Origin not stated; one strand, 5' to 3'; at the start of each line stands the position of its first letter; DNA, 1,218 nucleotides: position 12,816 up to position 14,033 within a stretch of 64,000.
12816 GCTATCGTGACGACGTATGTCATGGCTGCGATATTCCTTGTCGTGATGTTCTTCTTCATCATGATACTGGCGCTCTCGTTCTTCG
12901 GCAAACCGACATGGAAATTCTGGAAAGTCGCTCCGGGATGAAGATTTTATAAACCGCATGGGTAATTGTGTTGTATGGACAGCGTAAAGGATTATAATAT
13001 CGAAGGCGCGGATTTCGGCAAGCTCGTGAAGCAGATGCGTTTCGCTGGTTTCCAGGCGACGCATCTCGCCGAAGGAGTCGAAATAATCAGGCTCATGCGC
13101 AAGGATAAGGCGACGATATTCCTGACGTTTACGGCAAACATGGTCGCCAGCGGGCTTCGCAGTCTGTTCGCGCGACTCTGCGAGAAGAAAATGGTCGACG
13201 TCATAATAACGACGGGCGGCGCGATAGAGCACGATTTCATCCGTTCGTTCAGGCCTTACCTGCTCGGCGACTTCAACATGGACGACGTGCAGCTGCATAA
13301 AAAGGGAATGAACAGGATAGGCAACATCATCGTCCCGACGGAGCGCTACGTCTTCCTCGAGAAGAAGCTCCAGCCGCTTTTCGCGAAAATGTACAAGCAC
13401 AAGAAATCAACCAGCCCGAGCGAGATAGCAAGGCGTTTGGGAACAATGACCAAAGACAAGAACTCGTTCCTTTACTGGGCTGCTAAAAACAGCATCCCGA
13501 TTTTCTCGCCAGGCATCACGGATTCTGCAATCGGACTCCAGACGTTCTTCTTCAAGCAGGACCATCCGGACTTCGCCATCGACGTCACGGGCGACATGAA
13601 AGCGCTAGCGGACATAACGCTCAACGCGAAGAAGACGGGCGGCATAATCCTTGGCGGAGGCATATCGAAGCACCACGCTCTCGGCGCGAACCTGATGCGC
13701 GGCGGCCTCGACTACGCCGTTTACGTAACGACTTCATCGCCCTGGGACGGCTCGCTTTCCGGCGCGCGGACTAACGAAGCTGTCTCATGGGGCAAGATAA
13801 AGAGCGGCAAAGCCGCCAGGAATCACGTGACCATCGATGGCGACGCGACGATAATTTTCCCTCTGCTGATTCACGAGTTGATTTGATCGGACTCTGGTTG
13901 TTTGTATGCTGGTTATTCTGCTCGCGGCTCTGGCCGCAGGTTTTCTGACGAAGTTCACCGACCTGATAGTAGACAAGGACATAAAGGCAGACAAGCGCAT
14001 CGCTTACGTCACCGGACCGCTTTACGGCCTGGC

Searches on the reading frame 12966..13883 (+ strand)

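Call 53: search_protein_families(library=pfam, proteins=[window:12966-13883:+], max_evalue=0.001)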
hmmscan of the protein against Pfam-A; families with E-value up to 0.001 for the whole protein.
window:12966-13883:+ (306 aa): 1 family
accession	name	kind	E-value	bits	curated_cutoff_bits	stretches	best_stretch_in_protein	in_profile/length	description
PF01916.23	DS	-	1.8e-109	365.9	27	1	19-304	1-287/288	Deoxyhypusine synthase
